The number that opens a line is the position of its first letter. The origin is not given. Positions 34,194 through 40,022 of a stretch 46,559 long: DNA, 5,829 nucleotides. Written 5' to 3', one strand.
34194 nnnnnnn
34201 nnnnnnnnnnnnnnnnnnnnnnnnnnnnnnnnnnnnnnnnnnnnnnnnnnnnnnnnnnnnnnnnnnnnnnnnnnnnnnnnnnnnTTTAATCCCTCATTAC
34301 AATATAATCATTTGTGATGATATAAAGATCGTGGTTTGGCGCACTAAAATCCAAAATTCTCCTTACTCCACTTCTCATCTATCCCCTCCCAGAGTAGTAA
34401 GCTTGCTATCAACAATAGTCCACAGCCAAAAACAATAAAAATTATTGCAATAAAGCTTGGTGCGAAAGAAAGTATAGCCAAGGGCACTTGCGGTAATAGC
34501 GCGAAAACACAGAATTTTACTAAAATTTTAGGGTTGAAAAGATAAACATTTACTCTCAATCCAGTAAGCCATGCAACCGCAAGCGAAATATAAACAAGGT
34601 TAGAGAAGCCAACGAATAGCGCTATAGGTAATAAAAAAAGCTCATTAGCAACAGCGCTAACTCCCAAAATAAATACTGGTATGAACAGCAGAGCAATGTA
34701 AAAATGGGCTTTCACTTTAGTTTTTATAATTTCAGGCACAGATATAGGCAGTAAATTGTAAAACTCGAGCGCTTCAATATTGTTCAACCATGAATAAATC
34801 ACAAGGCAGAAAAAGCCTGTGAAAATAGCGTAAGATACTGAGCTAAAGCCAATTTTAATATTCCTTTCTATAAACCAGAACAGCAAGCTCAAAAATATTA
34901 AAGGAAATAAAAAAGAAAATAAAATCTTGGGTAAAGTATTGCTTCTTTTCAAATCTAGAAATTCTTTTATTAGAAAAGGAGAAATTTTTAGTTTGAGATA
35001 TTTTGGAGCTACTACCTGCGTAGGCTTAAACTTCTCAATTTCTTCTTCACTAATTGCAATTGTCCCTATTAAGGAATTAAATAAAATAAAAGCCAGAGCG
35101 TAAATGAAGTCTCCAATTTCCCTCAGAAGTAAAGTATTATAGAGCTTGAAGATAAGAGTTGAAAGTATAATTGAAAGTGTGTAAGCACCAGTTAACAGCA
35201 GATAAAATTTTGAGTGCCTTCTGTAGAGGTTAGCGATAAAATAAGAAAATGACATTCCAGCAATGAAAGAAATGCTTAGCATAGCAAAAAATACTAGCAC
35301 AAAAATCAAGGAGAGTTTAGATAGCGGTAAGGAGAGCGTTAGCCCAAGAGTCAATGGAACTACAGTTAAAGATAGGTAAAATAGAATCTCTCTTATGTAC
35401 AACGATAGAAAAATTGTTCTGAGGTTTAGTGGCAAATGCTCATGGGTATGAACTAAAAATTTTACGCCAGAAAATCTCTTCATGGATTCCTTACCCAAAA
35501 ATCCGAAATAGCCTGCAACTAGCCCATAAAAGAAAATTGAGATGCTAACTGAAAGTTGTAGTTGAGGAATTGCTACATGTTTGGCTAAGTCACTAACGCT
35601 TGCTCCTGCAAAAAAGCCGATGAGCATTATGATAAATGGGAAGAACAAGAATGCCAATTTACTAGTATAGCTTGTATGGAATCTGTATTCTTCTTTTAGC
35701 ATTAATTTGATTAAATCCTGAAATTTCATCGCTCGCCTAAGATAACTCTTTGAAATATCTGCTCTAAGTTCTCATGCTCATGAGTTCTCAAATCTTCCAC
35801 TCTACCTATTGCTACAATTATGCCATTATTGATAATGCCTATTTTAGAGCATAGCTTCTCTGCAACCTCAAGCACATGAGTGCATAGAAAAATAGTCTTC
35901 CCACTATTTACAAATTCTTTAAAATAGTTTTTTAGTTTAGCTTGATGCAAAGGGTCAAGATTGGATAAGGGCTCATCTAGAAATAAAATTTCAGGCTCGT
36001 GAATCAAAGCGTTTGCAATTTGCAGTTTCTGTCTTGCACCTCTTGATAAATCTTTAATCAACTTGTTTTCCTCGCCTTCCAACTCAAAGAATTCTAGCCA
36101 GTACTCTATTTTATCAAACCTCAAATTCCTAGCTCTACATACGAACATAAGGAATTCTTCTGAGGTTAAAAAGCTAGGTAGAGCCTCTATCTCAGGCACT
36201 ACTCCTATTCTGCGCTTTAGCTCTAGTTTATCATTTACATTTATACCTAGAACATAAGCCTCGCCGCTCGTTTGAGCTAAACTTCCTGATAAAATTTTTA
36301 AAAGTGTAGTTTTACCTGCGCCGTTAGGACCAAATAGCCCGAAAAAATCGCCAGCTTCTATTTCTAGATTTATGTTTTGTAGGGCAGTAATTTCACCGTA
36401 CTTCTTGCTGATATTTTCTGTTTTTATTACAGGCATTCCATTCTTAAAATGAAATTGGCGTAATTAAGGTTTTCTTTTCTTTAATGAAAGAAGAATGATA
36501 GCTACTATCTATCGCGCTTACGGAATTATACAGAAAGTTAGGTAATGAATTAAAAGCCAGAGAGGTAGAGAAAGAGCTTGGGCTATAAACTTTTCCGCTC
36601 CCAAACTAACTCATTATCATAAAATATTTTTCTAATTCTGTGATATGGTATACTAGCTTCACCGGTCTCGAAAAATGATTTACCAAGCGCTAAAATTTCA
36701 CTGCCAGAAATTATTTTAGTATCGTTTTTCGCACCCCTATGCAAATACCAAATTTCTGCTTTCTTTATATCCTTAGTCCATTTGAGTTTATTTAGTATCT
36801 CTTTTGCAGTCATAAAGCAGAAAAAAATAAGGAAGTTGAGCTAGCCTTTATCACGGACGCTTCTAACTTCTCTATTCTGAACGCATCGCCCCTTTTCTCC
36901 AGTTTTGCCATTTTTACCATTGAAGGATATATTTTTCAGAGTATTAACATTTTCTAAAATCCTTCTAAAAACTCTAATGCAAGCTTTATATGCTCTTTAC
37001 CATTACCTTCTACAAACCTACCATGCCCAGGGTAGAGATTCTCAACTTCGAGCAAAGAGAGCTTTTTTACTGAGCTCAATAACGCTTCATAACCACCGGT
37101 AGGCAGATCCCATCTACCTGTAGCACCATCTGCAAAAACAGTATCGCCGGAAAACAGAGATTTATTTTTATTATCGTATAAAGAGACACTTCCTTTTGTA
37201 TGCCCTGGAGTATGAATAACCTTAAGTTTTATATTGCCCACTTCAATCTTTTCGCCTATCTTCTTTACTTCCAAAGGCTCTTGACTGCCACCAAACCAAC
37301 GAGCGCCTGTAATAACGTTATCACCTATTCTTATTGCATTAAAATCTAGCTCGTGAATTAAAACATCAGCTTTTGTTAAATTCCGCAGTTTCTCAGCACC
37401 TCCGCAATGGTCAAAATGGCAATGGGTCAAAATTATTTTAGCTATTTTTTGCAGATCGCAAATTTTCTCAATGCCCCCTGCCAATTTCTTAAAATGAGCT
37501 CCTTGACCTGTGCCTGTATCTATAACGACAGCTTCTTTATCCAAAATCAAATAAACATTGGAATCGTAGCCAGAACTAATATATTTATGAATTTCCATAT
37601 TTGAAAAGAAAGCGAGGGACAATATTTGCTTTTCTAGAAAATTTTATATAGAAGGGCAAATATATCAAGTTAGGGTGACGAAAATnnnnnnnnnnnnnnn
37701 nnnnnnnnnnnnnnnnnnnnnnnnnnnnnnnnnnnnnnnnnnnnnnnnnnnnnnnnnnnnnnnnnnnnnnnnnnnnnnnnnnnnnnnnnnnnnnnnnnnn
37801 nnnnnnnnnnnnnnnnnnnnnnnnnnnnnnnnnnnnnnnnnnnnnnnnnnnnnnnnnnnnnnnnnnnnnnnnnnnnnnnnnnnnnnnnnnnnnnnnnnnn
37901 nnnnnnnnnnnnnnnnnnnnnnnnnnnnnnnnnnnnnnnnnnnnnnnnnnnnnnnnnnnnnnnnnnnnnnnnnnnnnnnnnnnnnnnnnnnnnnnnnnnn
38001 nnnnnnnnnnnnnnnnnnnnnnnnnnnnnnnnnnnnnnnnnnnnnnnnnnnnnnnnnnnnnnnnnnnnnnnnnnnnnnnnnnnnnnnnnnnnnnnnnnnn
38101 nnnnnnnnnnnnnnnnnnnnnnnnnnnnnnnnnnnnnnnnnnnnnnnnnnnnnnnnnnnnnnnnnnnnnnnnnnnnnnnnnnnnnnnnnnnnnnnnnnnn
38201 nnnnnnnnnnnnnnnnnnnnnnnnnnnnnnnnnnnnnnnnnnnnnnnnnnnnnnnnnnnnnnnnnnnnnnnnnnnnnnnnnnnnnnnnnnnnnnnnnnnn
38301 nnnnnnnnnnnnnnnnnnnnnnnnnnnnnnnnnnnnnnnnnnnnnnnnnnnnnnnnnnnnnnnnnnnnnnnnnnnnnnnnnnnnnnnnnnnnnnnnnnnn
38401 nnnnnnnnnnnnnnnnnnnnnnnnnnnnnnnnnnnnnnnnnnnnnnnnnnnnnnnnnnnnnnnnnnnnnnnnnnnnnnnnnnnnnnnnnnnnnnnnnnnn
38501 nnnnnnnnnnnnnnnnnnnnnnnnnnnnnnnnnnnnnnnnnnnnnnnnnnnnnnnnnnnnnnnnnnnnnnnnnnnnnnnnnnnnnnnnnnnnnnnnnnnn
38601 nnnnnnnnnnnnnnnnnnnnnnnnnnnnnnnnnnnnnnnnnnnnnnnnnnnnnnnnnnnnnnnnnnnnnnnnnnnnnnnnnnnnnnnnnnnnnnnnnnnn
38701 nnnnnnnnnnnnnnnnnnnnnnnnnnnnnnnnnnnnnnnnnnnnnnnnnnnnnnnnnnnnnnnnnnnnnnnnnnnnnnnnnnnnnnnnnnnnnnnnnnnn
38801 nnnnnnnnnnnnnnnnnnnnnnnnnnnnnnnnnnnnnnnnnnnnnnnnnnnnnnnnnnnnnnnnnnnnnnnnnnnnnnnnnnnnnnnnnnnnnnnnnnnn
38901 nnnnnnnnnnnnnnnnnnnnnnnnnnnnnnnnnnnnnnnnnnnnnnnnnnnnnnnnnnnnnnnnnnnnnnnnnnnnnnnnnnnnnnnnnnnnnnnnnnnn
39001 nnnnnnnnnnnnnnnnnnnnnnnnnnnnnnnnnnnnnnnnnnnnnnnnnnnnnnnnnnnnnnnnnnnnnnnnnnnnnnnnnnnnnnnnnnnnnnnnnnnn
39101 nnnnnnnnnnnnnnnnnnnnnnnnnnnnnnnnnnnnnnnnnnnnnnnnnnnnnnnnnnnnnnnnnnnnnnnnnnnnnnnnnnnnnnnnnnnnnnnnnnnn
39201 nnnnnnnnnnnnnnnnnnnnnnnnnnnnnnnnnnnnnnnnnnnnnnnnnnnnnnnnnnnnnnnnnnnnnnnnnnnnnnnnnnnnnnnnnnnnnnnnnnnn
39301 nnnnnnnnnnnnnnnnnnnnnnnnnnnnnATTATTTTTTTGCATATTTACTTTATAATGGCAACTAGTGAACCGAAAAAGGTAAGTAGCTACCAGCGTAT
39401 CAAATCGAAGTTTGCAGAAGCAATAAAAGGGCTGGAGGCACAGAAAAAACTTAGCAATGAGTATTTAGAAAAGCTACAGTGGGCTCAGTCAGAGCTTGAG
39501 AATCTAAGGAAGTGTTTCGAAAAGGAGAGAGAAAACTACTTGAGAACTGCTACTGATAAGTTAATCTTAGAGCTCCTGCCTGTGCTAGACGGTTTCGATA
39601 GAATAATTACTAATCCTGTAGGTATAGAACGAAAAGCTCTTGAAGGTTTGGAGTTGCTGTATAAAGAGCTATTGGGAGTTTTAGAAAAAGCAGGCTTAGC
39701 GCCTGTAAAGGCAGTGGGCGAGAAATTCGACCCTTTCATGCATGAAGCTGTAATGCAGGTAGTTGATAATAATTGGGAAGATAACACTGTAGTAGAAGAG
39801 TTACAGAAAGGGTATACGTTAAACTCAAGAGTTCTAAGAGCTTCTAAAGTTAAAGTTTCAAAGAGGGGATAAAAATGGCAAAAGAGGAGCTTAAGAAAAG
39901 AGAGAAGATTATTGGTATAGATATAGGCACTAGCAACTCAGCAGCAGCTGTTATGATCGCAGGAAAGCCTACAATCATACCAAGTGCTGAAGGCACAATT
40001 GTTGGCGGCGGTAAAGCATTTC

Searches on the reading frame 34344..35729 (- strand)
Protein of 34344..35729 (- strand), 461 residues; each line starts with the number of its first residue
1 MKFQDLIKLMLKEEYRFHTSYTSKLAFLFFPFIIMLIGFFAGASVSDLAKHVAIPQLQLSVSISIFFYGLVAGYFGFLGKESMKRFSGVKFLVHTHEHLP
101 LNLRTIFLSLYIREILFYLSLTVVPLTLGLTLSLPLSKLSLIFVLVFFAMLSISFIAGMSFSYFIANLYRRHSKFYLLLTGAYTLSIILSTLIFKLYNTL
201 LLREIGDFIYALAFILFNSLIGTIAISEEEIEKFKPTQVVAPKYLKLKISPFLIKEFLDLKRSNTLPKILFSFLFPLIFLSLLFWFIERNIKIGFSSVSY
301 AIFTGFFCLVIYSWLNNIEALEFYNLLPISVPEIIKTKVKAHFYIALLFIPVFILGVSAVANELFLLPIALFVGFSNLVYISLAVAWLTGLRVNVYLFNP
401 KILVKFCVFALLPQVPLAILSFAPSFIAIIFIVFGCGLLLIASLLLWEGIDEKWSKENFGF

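Call 28: search_protein_families(library=pfam, proteins=[window:34344-35729:-])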
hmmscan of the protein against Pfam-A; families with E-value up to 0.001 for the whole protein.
window:34344-35729:- (461 aa): 0 families

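Call 60: find_encoding_contigs(protein=window:34344-35729:-, flank=4500, max_places=6)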
Protein window:34344-35729:- (461 aa): no gene with exactly this product is on record in the collection.

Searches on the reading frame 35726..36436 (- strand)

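Call 83: search_protein_families(library=pfam, proteins=[window:35726-36436:-], max_evalue=0.00001)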
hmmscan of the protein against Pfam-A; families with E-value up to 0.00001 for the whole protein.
window:35726-36436:- (236 aa): 2 families
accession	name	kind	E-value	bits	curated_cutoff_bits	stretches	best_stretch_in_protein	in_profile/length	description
PF00005.33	ABC_tran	-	7e-28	98.4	25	1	19-157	1-136/137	ABC transporter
PF13304.12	AAA_21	-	1.8e-09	38.6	27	0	31-50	1-20/304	AAA domain, putative AbiEii toxin, Type IV TA system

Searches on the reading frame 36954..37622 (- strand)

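Call 83: search_protein_families(library=pfam, proteins=[window:36954-37622:-], max_evalue=0.00001)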
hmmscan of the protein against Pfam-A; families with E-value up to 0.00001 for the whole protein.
window:36954-37622:- (222 aa): 3 families
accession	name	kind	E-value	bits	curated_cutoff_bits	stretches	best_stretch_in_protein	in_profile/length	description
PF00753.33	Lactamase_B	-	1.6e-31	110.3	22.7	1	20-200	5-196/196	Metallo-beta-lactamase superfamily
PF19583.5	ODP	-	3.7e-17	63.3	27.2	1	20-164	2-139/194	ODP family beta lactamase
PF12706.13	Lactamase_B_2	-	5.9e-08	33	27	1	32-165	3-147/200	Beta-lactamase superfamily domain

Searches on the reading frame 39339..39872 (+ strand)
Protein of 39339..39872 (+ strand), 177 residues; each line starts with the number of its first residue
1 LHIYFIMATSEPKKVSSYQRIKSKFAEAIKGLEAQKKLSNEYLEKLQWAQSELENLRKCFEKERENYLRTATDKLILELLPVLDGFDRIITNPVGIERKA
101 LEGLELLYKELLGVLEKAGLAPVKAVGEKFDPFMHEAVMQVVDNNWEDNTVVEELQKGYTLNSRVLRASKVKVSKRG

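Call 83: search_protein_families(library=pfam, proteins=[window:39339-39872:+], max_evalue=0.00001)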
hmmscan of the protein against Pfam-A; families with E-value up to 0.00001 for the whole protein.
window:39339-39872:+ (177 aa): 1 family
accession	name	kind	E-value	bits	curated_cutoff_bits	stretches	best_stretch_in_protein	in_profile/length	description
PF01025.24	GrpE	-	5.4e-40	137.2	25.8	1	30-175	18-165/165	GrpE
